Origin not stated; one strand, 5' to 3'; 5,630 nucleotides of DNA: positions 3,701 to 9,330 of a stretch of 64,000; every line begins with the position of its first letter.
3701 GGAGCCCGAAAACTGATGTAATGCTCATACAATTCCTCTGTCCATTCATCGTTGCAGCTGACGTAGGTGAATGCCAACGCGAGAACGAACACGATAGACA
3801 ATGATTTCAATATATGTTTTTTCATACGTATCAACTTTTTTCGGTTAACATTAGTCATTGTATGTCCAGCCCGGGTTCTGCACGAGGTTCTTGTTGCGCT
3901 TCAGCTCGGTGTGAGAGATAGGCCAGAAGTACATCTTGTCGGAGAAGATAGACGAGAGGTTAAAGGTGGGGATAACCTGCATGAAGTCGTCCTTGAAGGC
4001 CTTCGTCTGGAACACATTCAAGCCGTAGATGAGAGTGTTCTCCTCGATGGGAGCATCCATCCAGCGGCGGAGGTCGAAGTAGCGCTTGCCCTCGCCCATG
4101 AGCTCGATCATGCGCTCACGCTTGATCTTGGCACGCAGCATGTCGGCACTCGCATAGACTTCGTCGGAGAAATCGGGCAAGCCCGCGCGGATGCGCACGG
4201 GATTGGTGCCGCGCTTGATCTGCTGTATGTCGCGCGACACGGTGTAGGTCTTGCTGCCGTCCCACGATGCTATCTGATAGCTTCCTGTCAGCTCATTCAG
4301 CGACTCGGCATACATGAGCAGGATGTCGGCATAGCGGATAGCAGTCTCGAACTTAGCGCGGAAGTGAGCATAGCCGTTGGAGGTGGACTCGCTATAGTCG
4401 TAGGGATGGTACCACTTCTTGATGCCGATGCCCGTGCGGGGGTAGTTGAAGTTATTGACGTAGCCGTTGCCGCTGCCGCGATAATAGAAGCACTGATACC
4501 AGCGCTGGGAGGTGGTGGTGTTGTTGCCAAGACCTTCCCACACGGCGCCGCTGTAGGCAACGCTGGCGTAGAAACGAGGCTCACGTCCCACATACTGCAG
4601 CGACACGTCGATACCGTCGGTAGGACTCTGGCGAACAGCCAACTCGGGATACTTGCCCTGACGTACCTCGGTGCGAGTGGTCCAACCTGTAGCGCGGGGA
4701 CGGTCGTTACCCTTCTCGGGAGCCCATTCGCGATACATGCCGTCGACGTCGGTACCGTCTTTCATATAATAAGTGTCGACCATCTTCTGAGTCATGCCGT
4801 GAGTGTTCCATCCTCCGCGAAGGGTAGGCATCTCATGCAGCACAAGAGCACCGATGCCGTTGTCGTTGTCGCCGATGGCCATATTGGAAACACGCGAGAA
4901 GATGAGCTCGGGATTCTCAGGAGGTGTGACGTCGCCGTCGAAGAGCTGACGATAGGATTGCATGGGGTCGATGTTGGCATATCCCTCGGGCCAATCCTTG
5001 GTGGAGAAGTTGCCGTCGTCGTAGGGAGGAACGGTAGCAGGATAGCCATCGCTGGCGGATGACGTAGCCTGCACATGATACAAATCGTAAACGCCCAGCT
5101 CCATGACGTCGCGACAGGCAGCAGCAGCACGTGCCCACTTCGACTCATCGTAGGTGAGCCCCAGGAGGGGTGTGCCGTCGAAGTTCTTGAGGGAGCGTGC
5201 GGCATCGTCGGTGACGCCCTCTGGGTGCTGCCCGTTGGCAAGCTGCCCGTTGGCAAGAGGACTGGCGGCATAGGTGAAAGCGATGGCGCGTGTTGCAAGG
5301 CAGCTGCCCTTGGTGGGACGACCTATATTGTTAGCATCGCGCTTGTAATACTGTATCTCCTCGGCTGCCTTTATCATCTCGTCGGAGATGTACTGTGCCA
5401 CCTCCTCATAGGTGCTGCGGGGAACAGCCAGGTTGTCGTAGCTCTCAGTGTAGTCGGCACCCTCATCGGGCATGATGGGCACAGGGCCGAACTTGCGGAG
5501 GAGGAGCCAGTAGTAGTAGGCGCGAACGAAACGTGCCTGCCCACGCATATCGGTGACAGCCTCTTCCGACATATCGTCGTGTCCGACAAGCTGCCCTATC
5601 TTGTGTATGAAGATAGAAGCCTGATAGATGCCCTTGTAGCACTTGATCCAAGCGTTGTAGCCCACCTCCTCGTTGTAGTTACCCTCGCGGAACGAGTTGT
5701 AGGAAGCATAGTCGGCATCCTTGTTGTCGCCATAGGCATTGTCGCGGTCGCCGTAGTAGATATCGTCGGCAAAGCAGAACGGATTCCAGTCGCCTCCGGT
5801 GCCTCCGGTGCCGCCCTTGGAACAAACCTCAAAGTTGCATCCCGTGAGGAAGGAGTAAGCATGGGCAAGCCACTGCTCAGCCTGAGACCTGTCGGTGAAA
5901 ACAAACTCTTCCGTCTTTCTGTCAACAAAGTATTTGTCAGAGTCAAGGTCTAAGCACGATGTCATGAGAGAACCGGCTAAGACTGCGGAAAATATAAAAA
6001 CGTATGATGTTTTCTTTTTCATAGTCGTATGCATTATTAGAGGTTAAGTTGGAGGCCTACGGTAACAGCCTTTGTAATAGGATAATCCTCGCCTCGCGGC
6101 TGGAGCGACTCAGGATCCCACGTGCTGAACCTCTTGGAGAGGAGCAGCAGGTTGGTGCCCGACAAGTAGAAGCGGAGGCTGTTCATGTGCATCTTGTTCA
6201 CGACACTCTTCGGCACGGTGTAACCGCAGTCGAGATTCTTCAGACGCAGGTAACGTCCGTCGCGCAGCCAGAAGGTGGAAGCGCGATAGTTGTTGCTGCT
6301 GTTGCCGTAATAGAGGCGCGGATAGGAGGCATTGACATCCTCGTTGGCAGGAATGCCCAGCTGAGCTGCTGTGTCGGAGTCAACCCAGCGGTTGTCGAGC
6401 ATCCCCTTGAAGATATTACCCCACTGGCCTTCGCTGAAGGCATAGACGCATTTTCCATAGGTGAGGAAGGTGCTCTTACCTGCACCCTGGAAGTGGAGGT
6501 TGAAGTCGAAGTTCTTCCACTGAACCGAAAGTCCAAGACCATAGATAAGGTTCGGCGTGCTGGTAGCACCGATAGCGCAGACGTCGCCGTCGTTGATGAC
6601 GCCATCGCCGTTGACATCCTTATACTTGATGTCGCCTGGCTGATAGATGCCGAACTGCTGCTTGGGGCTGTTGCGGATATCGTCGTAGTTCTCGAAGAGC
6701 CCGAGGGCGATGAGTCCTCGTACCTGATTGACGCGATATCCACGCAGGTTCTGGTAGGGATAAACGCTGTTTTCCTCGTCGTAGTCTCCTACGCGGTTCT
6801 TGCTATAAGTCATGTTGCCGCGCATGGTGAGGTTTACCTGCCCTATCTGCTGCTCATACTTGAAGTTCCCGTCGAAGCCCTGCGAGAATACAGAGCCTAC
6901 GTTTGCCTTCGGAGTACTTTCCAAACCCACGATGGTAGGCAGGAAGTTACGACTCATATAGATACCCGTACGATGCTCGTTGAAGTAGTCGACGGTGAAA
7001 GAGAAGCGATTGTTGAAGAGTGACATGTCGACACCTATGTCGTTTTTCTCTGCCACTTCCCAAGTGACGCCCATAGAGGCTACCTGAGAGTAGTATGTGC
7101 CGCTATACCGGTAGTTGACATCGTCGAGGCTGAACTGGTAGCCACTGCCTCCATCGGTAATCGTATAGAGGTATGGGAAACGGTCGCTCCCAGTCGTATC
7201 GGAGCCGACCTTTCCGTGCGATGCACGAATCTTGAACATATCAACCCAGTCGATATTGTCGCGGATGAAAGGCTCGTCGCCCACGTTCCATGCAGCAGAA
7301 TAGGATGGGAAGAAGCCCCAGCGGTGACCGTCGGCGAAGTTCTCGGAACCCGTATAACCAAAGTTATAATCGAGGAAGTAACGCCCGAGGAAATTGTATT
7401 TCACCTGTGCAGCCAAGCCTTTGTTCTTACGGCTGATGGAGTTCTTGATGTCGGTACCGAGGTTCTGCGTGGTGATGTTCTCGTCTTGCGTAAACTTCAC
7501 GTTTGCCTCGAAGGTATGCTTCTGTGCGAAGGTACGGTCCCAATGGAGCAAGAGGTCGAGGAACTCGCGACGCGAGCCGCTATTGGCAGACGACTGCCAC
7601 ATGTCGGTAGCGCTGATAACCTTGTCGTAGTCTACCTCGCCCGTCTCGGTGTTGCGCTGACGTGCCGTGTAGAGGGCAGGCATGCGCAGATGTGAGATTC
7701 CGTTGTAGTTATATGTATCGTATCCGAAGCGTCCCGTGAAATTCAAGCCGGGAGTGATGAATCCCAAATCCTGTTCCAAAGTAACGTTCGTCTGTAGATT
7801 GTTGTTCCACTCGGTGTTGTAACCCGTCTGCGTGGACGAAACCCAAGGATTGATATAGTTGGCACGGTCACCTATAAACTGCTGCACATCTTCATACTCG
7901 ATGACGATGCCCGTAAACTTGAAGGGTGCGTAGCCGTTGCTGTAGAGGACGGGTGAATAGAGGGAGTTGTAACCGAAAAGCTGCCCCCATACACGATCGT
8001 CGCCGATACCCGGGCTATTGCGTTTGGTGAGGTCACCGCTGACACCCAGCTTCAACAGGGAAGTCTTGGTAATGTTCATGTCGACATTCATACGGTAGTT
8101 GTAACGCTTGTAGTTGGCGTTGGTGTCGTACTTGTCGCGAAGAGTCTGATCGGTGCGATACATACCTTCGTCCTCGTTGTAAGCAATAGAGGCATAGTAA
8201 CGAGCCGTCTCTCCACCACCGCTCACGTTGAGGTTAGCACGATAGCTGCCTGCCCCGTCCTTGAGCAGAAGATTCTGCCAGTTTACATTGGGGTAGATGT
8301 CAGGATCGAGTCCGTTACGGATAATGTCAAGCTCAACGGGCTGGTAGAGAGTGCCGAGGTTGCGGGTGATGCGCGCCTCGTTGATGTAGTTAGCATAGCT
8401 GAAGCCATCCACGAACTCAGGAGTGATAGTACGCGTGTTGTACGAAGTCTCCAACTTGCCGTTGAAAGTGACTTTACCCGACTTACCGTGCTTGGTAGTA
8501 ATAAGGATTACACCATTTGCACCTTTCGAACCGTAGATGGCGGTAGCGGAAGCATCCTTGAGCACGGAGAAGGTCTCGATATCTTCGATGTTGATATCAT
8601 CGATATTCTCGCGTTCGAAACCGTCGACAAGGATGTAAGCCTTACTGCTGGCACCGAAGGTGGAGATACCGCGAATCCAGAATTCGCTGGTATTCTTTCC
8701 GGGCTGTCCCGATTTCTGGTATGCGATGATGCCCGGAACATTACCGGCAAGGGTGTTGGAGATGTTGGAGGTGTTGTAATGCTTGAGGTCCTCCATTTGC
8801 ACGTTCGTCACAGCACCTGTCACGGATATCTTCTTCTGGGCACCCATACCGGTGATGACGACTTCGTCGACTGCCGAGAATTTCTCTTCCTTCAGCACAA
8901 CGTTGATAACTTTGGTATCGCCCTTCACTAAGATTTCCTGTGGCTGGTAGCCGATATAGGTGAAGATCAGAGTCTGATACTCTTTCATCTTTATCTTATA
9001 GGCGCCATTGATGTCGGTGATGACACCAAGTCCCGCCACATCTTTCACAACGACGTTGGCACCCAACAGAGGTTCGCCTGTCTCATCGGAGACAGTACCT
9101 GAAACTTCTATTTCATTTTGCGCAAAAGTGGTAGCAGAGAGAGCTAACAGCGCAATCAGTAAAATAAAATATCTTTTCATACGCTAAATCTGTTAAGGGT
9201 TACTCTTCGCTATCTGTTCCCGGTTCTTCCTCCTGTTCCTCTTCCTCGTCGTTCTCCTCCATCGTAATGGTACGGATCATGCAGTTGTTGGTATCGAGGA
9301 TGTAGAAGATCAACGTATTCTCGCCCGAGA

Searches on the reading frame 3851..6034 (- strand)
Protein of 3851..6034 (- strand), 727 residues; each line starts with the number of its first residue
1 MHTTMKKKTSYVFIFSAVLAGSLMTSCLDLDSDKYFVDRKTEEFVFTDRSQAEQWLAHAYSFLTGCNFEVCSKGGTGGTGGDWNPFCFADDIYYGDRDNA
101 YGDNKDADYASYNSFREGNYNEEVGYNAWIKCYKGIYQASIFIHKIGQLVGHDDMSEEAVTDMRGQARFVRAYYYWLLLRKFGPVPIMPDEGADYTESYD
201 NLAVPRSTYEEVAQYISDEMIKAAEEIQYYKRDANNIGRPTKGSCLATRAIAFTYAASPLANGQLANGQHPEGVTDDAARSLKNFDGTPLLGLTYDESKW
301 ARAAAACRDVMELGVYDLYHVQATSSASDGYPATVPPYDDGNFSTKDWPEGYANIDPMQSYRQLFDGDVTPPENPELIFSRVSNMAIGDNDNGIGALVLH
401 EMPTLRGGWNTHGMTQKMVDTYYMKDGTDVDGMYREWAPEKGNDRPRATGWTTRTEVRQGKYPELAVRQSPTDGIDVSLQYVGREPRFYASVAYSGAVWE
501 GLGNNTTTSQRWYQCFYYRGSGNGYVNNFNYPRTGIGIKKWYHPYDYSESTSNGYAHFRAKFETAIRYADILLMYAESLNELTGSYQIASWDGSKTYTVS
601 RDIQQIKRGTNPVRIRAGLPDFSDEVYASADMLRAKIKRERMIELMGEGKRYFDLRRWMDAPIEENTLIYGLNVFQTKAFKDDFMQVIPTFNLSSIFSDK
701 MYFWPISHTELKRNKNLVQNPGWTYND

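Call 9: search_protein_families(library=pfam, proteins=[window:3851-6034:-], max_evalue=0.001)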
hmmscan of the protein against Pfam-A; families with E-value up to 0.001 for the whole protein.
window:3851-6034:- (727 aa): 2 families
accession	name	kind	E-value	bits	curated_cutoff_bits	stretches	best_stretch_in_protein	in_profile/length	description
PF07980.17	SusD_RagB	-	2.5e-58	198.5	23.1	1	387-723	16-297/297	SusD family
PF14322.12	SusD-like_3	-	1.5e-17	64.9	27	1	102-247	49-184/191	Starch-binding associating with outer membrane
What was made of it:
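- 3851..6034 (-): SusD-like lipoprotein. SusD_RagB E 2.5e-58 (call 9).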

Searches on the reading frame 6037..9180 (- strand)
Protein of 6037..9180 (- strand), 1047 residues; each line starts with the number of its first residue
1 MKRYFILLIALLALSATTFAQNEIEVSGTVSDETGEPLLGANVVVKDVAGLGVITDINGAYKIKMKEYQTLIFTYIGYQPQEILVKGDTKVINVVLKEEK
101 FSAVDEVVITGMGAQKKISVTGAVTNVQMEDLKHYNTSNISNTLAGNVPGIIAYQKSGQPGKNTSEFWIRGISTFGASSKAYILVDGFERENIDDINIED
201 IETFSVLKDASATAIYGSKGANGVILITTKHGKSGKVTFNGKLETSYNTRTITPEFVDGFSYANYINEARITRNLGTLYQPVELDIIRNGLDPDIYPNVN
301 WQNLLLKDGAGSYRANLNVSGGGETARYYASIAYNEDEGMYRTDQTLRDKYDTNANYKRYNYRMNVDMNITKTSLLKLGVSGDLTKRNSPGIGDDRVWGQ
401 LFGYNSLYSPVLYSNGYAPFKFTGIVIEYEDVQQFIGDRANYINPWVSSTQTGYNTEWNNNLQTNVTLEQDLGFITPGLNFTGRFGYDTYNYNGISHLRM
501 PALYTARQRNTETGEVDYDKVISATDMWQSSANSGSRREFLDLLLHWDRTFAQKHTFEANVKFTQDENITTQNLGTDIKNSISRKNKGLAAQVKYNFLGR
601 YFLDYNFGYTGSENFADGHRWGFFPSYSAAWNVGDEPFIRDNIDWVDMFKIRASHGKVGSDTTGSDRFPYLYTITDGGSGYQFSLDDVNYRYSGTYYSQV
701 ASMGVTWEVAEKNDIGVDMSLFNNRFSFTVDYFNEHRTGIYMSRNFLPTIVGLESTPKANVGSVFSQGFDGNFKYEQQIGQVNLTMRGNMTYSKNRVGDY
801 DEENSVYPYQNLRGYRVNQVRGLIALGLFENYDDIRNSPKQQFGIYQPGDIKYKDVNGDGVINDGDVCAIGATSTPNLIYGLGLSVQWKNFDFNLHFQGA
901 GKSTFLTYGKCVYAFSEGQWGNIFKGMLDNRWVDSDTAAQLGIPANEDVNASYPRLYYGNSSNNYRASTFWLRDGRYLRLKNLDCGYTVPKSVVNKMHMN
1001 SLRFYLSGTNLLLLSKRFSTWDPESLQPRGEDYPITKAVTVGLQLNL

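Call 9: search_protein_families(library=pfam, proteins=[window:6037-9180:-], max_evalue=0.001)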
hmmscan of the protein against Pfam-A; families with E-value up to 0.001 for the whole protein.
window:6037-9180:- (1047 aa): 3 families
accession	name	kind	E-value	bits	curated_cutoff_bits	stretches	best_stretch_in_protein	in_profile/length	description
PF07715.20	Plug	-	5.4e-19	69.1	23.9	1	117-224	2-107/107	TonB-dependent Receptor Plug Domain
PF13715.12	CarbopepD_reg_2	-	6.3e-15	55.4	32.2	1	26-109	1-88/88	CarboxypepD_reg-like domain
PF13620.12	CarboxypepD_reg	-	8.2e-11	42.5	32.3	1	26-97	2-82/82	Carboxypeptidase regulatory-like domain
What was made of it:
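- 6037..9180 (-): SusC-like TonB-dependent transporter. CarboxypepD_reg + Plug domains (call 9).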
